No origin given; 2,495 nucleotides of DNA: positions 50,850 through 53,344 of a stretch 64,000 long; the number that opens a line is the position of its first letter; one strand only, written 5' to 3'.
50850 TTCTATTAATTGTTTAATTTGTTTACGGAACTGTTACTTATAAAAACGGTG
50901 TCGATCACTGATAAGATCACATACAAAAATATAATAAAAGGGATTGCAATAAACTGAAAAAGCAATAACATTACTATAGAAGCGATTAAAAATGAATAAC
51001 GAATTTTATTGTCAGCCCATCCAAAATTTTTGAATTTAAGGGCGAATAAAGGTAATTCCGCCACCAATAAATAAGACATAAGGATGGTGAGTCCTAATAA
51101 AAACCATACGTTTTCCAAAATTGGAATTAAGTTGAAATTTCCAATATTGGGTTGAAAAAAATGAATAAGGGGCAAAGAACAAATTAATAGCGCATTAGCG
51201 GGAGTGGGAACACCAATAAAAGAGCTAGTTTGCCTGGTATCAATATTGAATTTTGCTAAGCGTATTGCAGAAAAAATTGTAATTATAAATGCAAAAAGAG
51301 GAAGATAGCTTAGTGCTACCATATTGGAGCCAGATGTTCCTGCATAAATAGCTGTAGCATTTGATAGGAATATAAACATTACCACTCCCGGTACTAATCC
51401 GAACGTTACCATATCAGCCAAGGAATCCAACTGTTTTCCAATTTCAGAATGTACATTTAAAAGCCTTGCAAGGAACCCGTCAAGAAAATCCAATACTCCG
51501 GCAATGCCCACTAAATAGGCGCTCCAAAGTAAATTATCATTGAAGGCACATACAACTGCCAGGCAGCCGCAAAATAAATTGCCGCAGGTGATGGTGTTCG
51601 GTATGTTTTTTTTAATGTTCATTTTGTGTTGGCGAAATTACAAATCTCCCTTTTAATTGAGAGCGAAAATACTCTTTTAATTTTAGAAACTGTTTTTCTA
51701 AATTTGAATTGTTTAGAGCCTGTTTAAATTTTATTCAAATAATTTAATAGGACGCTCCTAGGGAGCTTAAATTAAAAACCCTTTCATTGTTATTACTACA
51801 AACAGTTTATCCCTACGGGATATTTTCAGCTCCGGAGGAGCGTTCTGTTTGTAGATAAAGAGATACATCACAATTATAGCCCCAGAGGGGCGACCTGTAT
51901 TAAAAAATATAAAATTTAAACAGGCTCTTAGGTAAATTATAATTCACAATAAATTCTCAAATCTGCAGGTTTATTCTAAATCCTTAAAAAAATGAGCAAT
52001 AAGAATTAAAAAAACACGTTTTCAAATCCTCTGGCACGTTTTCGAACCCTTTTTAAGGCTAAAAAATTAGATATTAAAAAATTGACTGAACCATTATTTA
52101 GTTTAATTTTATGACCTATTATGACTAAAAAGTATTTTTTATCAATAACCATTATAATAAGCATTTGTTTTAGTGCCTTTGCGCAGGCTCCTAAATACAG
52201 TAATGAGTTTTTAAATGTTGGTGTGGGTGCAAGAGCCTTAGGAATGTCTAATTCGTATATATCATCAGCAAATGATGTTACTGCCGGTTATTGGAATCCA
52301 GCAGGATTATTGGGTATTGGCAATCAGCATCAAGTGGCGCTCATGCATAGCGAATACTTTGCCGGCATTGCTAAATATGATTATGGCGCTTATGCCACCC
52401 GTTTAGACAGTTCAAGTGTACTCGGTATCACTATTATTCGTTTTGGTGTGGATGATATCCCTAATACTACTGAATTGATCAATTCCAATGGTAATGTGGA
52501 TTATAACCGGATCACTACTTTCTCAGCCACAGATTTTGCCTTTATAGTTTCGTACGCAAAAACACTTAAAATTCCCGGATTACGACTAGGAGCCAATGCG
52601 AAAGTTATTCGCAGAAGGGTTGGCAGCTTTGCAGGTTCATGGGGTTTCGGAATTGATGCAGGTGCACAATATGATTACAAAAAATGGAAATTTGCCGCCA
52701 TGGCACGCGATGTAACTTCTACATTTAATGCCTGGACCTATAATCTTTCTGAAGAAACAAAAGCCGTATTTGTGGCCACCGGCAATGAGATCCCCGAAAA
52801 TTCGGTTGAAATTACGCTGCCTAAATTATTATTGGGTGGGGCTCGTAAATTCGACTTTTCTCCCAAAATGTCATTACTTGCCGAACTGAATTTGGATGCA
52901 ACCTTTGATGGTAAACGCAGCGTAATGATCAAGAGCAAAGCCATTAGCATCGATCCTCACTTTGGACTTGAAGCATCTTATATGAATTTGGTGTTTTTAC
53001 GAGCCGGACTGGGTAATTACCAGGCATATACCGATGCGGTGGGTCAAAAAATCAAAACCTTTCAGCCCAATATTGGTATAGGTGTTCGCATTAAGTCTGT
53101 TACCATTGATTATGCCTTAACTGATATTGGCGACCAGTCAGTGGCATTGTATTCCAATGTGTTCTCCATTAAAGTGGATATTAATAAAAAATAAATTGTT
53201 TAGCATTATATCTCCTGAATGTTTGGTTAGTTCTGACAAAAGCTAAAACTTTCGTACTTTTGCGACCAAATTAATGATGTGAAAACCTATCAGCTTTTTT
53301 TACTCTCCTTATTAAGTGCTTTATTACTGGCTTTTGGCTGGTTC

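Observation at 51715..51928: ~214 bp element with perfect 20 bp terminal inverted repeats and nested internal inverted repeats between pssA and the PorV-like gene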

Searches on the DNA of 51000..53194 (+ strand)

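Call 4: search_rna_families(source=window, start=51000, end=52600, threshold=evalue, max_evalue=10, show_alignments=3)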
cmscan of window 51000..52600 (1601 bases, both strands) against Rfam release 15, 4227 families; matches with E-value up to 10: 4.
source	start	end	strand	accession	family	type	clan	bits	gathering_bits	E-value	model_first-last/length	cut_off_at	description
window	52228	52272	-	RF01197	snR39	Gene; snRNA; snoRNA; CD-box;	CL00054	17.7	40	6.3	1-95/95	no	Small nucleolar RNA snR39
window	52569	52600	+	RF03639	mir-619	Gene; miRNA;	-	17.1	80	2.4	1-32/70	3'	mir-619 microRNA precursor family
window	51875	51975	-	RF00695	MIR398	Gene; miRNA;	-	15.6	55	3.3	1-109/109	no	MIR398 microRNA precursor family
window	51240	51311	+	RF01822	RsaJ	Gene; sRNA;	-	13.9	100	2.3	1-287/287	no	RNA Staph. aureus A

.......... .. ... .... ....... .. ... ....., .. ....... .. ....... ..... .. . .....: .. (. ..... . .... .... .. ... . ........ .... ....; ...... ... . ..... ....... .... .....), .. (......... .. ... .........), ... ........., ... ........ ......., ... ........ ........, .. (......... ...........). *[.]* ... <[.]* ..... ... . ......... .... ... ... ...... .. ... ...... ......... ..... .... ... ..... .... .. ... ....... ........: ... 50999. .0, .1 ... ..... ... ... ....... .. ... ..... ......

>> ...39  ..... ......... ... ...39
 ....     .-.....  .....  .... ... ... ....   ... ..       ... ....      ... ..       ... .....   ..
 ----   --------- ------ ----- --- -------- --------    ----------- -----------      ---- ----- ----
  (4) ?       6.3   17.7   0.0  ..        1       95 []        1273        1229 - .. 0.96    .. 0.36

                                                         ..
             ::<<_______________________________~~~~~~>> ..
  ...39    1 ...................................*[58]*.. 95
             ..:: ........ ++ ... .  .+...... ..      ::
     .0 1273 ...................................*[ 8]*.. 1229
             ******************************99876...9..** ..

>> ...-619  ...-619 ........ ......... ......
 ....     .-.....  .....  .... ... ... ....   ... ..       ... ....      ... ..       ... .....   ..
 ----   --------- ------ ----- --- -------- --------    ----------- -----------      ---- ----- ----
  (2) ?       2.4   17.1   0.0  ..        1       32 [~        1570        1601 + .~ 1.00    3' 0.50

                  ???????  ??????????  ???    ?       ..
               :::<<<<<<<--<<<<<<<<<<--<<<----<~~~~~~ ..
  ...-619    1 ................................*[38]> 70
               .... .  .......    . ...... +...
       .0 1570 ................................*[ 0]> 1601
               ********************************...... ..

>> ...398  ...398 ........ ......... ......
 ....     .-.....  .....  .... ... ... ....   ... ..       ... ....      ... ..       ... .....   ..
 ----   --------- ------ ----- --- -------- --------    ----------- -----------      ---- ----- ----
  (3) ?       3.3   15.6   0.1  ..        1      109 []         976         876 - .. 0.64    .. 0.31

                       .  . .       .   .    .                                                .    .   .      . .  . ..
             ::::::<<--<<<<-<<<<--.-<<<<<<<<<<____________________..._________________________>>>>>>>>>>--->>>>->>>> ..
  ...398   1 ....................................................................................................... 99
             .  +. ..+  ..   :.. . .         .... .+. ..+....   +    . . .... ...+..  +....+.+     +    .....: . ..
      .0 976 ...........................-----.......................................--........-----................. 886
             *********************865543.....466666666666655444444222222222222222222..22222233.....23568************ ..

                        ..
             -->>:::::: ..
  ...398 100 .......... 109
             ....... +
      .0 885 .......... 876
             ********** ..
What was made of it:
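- On Known structured RNA family: There is no relevant Rfam hit at E up to 10 in 51000-52600 (call 4).
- No Rfam family matches even at E = 10 (call 4).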

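Call 9: search_dna_similar(query=window:51715-51928:+, collection=plasmids, mode=distant, max_evalue=0.01)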
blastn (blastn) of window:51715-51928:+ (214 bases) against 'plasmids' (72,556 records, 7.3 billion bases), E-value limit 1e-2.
No match.
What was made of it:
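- Tried and rejected: blastn of the element against plasmids found no match (call 9).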

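Call 100: search_with_rna_model(model_id=R2, sources=[L101, L102, L103, L104, L105, L106, L107, L108, L109, L110, L111, L112, L113, L114, L115, L116, L117, L118, L119, L120, L121, L122, L124, L126, L128, L258, L260], max_evalue=0.05)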
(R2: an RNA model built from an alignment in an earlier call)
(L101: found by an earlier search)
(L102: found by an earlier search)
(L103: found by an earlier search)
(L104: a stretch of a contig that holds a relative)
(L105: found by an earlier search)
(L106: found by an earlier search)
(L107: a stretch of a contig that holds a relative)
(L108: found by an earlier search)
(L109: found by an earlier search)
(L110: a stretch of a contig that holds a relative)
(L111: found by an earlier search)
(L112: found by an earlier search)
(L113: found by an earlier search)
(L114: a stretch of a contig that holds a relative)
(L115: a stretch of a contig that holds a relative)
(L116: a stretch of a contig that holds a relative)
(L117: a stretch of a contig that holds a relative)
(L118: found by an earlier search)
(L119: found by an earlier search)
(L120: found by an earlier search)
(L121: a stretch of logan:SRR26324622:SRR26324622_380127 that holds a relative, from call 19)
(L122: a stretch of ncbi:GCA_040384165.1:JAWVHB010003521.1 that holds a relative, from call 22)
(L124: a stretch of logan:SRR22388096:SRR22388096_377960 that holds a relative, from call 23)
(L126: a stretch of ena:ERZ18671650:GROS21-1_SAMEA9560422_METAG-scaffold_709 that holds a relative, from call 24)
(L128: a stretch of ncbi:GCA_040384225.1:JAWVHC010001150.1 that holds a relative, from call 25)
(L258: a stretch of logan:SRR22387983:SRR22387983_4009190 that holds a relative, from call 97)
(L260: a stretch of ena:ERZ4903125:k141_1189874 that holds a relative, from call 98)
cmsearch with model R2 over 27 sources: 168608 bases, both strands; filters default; matches with E-value up to 0.05: 4.
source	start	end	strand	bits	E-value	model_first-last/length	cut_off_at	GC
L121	906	935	-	38.9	4.1e-07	1-30/30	no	0.53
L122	2208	2237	-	34.2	5.4e-06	1-30/30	no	0.5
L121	873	902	+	33.7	7.1e-06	1-30/30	no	0.37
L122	2175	2204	+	33.7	7.1e-06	1-30/30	no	0.37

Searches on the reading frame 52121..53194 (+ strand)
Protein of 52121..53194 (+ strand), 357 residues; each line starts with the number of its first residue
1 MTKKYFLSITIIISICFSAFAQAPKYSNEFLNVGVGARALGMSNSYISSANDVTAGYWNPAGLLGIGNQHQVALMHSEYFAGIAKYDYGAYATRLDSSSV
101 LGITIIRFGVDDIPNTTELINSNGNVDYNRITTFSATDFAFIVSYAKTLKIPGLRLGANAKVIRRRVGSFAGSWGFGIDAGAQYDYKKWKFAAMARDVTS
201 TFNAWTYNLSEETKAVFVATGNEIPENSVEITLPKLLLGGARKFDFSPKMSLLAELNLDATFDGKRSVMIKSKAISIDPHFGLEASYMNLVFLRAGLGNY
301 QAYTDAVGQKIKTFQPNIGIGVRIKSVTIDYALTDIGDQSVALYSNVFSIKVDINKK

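Call 19: find_encoding_contigs(protein=window:52121-53194:+, flank=3000, max_places=10)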
Protein window:52121-53194:+ (357 aa): 1 contig read that carries it; 1 place shown.
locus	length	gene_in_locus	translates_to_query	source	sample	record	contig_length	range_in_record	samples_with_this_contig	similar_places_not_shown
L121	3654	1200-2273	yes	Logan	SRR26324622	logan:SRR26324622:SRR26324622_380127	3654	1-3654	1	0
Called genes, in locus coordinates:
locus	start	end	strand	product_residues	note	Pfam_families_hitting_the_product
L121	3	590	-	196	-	?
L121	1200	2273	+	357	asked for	-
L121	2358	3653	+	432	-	?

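Call 21: find_homologous_proteins(query=window:52121-53194:+, max_evalue=1e-40)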
Query window:52121-53194:+ (357 aa): 7999 proteins with E <= 1e-40 among 8000 candidates; the best 120 are listed.
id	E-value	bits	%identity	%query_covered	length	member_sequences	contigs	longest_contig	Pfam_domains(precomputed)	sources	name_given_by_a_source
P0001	4.4e-232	787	100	100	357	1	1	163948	-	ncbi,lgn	ncbi:MAG: PorV/PorQ family protein [Bacteroidota bacterium]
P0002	6.0e-232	787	100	100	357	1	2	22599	-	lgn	-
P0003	1.2e-231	786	99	100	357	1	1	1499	-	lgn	-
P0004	1.4e-229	779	98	100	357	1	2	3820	-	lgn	-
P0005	4.5e-229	778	98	100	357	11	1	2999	-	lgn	-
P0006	2.3e-228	775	98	100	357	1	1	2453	-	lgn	-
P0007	1.2e-226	770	97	100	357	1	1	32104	-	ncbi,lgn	ncbi:MAG: PorV/PorQ family protein [Bacteroidota bacterium]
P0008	1.8e-217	739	91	100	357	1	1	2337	-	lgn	-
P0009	1.1e-216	737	91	100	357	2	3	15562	-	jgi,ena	-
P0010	8.2e-216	734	92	100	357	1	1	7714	-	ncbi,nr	ncbi:MAG: PorV/PorQ family protein [Bacteroidetes bacterium]|nr:PorV/PorQ family protein [Bacteroido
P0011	6.7e-215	731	91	100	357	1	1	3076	-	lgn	-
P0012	1.6e-213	726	91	100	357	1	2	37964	-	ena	-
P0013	7.5e-211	718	89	100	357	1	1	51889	-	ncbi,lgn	ncbi:MAG: PorV/PorQ family protein [Bacteroidota bacterium]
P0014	1.7e-208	710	85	100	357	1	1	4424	-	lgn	-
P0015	6.9e-208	708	85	100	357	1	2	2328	-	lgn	-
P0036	2.0e-200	683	84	100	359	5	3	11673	PF19572.6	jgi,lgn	jgi:Type IX secretion system protein PorV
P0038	1.3e-199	681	84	100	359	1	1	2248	PF19572.6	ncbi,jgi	jgi:hypothetical protein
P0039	2.5e-199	680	83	100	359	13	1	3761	PF19572.6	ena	-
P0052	4.4e-196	669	81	100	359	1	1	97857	PF19572.6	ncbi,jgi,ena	ncbi:MAG TPA: PorV/PorQ family protein [Bacteroidia bacterium]|jgi:hypothetical protein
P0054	8.7e-196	668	82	100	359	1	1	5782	PF19572.6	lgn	-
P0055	9.9e-196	668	82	100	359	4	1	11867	PF19572.6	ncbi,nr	ncbi:MAG: PorV/PorQ family protein [Bacteroidetes bacterium]|nr:PorV/PorQ family protein [Bacteroido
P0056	1.2e-195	668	81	100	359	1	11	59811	PF19572.6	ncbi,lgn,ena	-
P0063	9.3e-195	665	81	100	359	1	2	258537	PF19572.6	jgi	jgi:hypothetical protein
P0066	1.3e-194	664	81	100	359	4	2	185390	PF19572.6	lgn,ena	-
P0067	3.5e-194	663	81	100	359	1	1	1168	PF19572.6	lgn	-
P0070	7.2e-194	662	81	100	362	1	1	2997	PF19572.6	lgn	-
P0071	7.9e-194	662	82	100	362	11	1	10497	PF19572.6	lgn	-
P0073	1.1e-193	661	83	97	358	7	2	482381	PF19572.6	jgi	jgi:hypothetical protein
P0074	1.4e-193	661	81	100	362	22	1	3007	PF19572.6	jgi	jgi:hypothetical protein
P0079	7.7e-193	658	80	100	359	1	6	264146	PF19572.6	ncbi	ncbi:MAG: putative type IX sorting system protein PorV2 [Bacteroidia bacterium]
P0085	3.0e-191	653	80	100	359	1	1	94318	PF19572.6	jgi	jgi:hypothetical protein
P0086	3.8e-191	653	79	100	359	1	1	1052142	PF19572.6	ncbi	ncbi:MAG: PorV/PorQ family protein [Bacteroidia bacterium]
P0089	8.2e-191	652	80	100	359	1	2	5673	PF19572.6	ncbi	-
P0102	2.0e-188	644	77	100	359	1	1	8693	PF19572.6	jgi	jgi:hypothetical protein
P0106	5.5e-188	642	80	99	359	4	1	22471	PF19572.6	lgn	-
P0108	1.6e-187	641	78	100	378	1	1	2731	PF19572.6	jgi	jgi:hypothetical protein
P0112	7.5e-187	639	77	99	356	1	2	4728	PF19572.6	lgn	-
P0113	7.6e-187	639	79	100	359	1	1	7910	PF19572.6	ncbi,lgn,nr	ncbi:MAG TPA: PorV/PorQ family protein [Bacteroidia bacterium]|nr:PorV/PorQ family protein [Bacteroi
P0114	7.7e-187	639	78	100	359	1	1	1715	PF19572.6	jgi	jgi:hypothetical protein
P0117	9.0e-187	638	78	100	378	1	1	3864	PF19572.6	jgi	jgi:hypothetical protein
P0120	2.3e-186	637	77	100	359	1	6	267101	PF19572.6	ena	-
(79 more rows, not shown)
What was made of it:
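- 52121..53194 (+): Context: PorV/PorQ-family outer-membrane protein gene. Its start codon is 193 bp from the element. Source names and PF19572 on homologs (call 21).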

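Call 22: find_encoding_contigs(protein=P0007, flank=2500, max_places=3)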
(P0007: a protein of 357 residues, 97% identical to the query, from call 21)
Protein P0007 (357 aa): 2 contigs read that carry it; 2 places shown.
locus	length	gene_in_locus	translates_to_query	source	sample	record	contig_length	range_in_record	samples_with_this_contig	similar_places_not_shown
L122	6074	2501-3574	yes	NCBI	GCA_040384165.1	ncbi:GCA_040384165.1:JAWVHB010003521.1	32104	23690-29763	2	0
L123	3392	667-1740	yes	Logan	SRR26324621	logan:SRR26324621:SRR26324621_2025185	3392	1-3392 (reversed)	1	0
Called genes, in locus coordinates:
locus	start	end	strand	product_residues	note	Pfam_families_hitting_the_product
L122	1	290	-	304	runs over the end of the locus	PF06977:SdiA-regulated (faint)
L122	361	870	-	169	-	PF12867:DinB_2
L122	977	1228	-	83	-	PF02700:PurS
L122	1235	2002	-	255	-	PF01066:CDP-OH_P_transf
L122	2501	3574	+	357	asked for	-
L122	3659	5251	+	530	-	PF20154:LNT_N, PF00795:CN_hydrolase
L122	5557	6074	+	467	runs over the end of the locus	PF00890:FAD_binding_2 (weak), PF01134:GIDA, PF07992:Pyr_redox_2, PF12831:FAD_oxidored, PF13450:NAD_binding_8 (weak), PF13738:Pyr_redox_3, PF00070:Pyr_redox, PF02852:Pyr_redox_dim, +3 more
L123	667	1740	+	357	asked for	-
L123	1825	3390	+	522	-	?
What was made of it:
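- On Invertible promoter (inverton): No recombinase gene is among the neighbours (call 22).
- No recombinase gene lies among the neighbours within about 3 kb (call 22).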

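Call 23: find_encoding_contigs(protein=P0002, flank=2500, max_places=3)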
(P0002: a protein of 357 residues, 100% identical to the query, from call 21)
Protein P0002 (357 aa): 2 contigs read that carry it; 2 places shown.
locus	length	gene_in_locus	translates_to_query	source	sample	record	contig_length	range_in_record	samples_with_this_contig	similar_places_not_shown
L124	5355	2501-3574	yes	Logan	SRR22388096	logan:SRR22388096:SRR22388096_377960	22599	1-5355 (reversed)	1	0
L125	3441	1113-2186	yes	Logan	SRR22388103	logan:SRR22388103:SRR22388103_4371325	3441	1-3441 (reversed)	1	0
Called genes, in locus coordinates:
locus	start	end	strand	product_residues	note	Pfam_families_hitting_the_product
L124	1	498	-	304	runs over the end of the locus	PF06977:SdiA-regulated (faint)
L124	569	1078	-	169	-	PF12867:DinB_2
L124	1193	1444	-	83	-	PF02700:PurS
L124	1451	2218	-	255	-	PF01066:CDP-OH_P_transf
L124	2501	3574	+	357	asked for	-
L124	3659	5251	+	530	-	PF20154:LNT_N, PF00795:CN_hydrolase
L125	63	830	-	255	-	PF01066:CDP-OH_P_transf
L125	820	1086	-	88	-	-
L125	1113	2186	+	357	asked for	-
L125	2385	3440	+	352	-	?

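Call 24: find_encoding_contigs(protein=P0012, flank=2500, max_places=3)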
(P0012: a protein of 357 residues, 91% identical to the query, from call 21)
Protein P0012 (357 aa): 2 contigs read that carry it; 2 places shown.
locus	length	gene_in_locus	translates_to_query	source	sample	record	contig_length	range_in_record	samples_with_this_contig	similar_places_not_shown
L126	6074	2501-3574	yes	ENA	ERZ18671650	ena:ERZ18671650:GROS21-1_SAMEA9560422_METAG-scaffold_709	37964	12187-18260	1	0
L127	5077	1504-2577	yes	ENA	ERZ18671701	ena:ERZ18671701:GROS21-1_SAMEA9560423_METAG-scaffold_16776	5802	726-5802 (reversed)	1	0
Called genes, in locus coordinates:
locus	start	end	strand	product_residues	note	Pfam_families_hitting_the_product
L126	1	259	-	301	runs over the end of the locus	PF06977:SdiA-regulated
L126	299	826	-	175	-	PF12867:DinB_2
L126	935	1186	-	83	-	PF02700:PurS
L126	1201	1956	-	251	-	PF01066:CDP-OH_P_transf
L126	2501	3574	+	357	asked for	-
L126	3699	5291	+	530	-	PF20154:LNT_N, PF00795:CN_hydrolase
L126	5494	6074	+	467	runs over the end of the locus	PF00890:FAD_binding_2 (weak), PF01134:GIDA (weak), PF07992:Pyr_redox_2, PF12831:FAD_oxidored, PF13450:NAD_binding_8 (weak), PF13738:Pyr_redox_3, PF00070:Pyr_redox, PF02852:Pyr_redox_dim, +3 more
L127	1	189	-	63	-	?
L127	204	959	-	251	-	PF01066:CDP-OH_P_transf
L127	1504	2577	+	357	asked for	-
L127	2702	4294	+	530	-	PF20154:LNT_N, PF00795:CN_hydrolase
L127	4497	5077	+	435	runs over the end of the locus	?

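Call 25: find_encoding_contigs(protein=P0013, flank=2500, max_places=3)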
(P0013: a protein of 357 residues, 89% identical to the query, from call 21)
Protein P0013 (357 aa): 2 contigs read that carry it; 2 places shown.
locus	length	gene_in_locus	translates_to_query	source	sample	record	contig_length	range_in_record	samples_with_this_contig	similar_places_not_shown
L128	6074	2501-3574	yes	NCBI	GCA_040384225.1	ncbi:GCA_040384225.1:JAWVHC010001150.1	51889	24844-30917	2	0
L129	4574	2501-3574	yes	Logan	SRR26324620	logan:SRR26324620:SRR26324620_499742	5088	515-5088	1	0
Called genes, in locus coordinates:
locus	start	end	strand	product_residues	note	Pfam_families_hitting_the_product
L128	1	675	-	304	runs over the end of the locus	PF06977:SdiA-regulated (faint)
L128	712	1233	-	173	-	PF12867:DinB_2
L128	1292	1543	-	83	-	PF02700:PurS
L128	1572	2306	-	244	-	PF01066:CDP-OH_P_transf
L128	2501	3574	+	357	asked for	-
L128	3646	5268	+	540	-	PF20154:LNT_N, PF00795:CN_hydrolase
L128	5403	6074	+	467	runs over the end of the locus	PF00890:FAD_binding_2 (weak), PF01134:GIDA (weak), PF07992:Pyr_redox_2, PF12831:FAD_oxidored, PF13450:NAD_binding_8 (weak), PF13738:Pyr_redox_3, PF00070:Pyr_redox, PF02852:Pyr_redox_dim, +3 more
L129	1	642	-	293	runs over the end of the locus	PF06977:SdiA-regulated (faint)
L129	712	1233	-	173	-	PF12867:DinB_2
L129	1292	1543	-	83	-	PF02700:PurS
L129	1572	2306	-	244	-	PF01066:CDP-OH_P_transf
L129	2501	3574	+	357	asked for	-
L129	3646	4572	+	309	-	?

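Call 97: find_encoding_contigs(protein=P0004, flank=1500, max_places=3)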
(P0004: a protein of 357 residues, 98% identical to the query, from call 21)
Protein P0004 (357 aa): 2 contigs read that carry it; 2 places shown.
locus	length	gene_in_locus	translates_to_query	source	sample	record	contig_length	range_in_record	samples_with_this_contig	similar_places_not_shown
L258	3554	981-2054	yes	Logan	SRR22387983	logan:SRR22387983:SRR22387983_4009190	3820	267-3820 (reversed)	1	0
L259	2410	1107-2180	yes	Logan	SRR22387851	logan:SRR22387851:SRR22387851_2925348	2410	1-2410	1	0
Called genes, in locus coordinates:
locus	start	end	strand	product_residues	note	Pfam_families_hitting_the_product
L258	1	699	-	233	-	?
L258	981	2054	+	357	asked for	-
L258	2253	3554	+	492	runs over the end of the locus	PF20154:LNT_N, PF00795:CN_hydrolase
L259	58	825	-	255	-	PF01066:CDP-OH_P_transf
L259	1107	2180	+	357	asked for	-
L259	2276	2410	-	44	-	?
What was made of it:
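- Two of four closely related lineages lack the element and keep the same genes (calls 23, 97). The segment is absent from orthologous spacers (calls 23, 97).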

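Call 98: find_encoding_contigs(protein=P0009, flank=1500, max_places=3)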
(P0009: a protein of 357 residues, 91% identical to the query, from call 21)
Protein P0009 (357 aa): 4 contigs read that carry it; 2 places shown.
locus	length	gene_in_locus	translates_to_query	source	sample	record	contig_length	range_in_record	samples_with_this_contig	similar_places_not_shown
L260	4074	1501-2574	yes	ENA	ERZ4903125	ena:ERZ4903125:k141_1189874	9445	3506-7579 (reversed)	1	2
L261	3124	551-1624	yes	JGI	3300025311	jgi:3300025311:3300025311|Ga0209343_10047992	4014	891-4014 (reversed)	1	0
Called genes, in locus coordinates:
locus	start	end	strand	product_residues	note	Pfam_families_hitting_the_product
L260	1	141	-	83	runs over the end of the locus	PF02700:PurS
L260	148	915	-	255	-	PF01066:CDP-OH_P_transf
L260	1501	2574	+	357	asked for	-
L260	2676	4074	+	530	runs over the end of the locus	PF20154:LNT_N, PF00795:CN_hydrolase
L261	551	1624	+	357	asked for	-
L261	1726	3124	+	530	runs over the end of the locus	PF20154:LNT_N, PF00795:CN_hydrolase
